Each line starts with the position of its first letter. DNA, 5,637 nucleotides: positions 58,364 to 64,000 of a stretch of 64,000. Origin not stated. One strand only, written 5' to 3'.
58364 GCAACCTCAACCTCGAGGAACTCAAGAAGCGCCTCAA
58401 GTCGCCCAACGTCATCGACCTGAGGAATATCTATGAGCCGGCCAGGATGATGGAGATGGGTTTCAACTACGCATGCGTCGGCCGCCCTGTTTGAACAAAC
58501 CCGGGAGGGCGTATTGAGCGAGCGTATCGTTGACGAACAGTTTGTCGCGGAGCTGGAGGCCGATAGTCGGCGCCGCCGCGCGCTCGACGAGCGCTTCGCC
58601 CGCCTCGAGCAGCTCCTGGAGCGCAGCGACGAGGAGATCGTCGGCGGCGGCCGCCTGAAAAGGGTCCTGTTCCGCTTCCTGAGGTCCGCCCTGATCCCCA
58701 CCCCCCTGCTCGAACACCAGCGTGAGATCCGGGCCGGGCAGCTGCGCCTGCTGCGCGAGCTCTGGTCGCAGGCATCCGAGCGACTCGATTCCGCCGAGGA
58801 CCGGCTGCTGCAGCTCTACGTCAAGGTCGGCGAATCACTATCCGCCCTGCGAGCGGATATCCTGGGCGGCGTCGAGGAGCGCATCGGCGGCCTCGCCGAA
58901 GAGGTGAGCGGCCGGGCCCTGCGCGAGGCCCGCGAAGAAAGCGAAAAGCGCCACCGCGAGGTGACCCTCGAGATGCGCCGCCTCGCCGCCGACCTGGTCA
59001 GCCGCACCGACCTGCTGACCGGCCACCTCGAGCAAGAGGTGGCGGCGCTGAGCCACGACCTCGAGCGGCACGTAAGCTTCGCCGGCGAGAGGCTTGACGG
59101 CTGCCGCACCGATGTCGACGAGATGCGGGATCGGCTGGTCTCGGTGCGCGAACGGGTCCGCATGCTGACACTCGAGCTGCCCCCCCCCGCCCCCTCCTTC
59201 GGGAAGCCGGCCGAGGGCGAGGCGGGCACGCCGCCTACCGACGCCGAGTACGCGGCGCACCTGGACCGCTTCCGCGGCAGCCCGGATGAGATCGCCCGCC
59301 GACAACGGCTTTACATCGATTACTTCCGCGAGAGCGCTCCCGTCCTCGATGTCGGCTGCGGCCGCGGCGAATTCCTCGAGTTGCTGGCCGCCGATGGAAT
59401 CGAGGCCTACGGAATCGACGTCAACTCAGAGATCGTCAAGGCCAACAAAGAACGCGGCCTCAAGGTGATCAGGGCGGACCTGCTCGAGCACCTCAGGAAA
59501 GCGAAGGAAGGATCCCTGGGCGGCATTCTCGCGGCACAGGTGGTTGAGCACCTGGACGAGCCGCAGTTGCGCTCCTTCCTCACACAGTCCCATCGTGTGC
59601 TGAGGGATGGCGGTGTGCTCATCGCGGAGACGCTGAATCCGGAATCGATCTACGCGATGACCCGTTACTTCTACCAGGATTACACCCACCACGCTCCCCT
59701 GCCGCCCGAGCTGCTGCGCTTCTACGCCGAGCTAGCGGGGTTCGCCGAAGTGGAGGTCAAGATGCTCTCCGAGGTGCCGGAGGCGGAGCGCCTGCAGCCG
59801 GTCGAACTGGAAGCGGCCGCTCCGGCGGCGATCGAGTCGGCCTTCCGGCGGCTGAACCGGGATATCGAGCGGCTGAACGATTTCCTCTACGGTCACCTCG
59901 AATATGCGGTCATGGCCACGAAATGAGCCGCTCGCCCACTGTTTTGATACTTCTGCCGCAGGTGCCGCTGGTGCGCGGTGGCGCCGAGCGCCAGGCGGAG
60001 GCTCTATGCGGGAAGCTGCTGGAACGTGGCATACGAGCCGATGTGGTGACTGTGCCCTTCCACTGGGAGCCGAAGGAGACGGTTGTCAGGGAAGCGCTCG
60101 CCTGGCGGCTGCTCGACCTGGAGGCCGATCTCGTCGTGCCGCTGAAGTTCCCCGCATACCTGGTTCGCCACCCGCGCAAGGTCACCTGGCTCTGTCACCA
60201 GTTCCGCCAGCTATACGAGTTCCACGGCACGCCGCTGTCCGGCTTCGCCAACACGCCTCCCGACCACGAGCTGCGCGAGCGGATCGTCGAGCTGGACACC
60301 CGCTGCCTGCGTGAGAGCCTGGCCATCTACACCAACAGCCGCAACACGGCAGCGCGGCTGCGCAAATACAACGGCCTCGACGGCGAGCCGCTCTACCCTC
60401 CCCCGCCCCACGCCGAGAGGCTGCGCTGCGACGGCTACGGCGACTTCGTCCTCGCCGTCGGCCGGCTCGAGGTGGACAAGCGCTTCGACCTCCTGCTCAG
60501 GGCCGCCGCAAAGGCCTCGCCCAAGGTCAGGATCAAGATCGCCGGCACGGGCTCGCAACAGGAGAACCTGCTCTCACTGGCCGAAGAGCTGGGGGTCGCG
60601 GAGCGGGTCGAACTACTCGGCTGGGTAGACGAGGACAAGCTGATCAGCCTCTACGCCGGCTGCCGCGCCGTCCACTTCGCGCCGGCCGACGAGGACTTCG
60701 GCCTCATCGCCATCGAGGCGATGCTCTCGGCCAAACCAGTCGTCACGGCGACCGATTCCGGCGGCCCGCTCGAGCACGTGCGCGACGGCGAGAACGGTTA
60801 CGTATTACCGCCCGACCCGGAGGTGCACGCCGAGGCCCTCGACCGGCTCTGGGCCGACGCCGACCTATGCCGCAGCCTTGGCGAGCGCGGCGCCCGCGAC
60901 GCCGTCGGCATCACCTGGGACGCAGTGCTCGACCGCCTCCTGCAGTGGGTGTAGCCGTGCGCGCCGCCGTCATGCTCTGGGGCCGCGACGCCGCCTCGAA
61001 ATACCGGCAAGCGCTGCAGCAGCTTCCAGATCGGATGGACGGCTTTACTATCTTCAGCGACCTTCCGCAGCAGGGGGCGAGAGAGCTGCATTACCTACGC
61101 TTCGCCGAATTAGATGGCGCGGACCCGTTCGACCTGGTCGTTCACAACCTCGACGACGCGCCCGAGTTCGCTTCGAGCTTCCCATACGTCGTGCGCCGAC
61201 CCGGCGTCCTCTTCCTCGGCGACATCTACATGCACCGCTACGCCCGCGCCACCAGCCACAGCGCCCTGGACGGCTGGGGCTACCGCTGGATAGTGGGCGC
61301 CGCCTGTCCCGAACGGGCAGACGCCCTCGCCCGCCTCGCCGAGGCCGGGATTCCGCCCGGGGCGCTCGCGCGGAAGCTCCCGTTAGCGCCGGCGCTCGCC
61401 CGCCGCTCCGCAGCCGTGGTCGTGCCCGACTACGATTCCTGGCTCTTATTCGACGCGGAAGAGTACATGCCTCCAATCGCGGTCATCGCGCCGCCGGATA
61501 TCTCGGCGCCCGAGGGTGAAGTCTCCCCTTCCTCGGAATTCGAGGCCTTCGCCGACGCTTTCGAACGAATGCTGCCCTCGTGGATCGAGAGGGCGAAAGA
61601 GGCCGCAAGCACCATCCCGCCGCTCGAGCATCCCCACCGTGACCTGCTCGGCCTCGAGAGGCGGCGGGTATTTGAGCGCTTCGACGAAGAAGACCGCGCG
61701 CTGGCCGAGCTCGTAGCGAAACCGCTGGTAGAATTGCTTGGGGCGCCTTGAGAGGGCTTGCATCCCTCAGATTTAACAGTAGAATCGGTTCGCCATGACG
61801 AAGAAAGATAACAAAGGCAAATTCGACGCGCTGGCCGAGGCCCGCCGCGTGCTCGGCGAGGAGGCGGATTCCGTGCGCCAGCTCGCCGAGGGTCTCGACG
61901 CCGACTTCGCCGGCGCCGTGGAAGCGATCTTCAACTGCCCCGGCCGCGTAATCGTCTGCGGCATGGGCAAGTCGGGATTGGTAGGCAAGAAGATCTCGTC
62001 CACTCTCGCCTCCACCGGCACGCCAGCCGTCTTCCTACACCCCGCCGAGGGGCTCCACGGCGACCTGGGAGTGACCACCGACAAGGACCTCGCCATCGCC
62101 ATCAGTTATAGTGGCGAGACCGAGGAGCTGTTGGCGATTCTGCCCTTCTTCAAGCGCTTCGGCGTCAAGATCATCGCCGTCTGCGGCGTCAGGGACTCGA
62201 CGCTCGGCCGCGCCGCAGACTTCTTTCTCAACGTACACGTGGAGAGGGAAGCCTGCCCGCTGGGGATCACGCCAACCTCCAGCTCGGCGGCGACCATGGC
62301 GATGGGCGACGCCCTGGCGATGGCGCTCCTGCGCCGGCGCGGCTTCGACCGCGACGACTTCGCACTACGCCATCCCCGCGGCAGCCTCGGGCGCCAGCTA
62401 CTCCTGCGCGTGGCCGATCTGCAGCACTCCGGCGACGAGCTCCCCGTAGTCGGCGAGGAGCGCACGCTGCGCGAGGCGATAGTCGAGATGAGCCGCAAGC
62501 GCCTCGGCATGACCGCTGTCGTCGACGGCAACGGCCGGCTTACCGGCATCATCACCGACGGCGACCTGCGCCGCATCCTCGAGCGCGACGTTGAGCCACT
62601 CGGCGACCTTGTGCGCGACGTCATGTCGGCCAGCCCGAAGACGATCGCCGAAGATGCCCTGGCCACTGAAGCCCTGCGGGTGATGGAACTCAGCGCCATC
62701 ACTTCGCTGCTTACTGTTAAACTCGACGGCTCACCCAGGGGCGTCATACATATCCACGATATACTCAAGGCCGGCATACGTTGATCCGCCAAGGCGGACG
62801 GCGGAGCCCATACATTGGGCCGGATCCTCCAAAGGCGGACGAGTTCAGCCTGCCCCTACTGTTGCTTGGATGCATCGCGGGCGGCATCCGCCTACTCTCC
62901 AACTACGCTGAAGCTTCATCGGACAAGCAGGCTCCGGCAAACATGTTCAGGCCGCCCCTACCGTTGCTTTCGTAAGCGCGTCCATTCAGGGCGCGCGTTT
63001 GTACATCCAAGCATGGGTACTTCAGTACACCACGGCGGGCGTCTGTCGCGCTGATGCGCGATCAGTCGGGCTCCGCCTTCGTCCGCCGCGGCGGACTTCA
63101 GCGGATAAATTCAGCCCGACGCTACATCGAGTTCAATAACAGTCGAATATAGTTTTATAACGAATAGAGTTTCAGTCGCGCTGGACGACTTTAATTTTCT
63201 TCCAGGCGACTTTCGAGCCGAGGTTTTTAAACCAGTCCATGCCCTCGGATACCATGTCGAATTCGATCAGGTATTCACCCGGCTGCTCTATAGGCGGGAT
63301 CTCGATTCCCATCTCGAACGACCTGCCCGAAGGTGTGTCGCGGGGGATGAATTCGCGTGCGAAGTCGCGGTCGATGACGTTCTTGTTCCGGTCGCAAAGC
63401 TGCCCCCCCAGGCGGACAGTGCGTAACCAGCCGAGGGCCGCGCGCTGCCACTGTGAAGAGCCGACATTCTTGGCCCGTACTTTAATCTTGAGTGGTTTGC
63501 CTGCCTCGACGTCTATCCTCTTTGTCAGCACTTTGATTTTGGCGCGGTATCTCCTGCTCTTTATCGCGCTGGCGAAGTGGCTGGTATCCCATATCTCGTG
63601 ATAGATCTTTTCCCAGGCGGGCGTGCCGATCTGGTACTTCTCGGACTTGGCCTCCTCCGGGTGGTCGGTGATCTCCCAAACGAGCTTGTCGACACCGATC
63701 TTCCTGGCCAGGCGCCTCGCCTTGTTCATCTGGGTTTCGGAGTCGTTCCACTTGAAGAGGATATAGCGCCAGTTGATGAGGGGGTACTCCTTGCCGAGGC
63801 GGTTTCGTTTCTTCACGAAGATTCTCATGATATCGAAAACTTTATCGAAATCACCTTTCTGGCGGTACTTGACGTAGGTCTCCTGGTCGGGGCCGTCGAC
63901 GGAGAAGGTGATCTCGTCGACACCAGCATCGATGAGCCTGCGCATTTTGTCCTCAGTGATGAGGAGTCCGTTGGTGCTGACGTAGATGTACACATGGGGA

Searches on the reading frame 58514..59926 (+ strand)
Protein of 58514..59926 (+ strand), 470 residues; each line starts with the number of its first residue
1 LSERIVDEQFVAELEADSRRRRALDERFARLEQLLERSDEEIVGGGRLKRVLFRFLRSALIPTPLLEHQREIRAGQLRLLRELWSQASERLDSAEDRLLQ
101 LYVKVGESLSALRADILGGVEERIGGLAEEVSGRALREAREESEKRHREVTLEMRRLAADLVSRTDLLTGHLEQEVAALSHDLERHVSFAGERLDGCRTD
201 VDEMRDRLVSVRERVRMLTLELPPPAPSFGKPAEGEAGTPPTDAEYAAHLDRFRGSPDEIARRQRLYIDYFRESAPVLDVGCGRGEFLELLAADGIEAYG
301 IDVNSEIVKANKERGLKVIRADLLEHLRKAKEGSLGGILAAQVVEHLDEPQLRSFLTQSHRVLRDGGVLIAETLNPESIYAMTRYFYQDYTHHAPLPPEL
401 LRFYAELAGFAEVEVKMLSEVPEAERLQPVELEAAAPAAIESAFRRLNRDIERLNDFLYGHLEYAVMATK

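Call 83: search_protein_families(library=pfam, max_evalue=0.00001, proteins=[window:58514-59926:+])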
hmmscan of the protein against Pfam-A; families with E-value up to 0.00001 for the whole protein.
window:58514-59926:+ (470 aa): 6 families
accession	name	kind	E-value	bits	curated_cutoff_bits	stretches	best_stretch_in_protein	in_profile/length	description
PF08241.18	Methyltransf_11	-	6.9e-14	52.7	21.2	1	278-370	1-94/95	Methyltransferase domain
PF13489.12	Methyltransf_23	-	1.2e-13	51.5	27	1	267-413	16-162/164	Methyltransferase domain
PF13649.12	Methyltransf_25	-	1.6e-13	51.6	27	1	277-367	1-97/97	Methyltransferase domain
PF08242.18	Methyltransf_12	-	1.4e-10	42.2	30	1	278-369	1-98/98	Methyltransferase domain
PF07021.18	MetW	-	2.1e-10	41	21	1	270-351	10-92/193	Methionine biosynthesis protein MetW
PF13847.12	Methyltransf_31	-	1.1e-08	35.3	27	1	274-377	4-120/145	Methyltransferase domain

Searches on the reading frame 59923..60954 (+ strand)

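Call 83: search_protein_families(library=pfam, max_evalue=0.00001, proteins=[window:59923-60954:+])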
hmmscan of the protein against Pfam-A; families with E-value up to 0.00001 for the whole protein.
window:59923-60954:+ (343 aa): 2 families
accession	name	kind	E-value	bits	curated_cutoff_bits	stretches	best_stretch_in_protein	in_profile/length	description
PF00534.26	Glycos_transf_1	-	7.2e-31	107.5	26.4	1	174-324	16-170/172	Glycosyl transferases group 1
PF13692.12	Glyco_trans_1_4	-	2.4e-26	93.1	27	1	176-312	4-142/142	Glycosyl transferases group 1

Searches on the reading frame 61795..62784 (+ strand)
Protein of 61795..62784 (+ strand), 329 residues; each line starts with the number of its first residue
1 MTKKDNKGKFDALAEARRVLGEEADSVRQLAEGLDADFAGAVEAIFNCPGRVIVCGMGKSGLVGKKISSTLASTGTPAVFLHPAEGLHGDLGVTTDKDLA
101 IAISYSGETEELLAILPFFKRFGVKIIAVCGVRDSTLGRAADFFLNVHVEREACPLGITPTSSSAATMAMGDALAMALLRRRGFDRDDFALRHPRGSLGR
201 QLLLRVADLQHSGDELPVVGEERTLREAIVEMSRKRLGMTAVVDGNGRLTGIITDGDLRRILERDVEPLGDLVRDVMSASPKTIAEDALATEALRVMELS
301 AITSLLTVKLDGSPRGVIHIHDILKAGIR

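Call 83: search_protein_families(library=pfam, max_evalue=0.00001, proteins=[window:61795-62784:+])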
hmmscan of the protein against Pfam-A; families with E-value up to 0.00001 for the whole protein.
window:61795-62784:+ (329 aa): 2 families
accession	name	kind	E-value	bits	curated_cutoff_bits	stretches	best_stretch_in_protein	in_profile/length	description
PF01380.27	SIS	-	9.2e-28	97.1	25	1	46-177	2-131/131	SIS domain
PF00571.33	CBS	-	8.9e-18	64.8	24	2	215-262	8-55/57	CBS domain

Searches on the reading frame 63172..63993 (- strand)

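Call 83: search_protein_families(library=pfam, max_evalue=0.00001, proteins=[window:63172-63993:-])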
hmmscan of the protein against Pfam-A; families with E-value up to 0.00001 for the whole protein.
window:63172-63993:- (273 aa): 1 family
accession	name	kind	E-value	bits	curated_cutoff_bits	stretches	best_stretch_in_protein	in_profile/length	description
PF04055.27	Radical_SAM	-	3.9e-09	37.3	29.5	1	2-62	79-139/166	Radical SAM superfamily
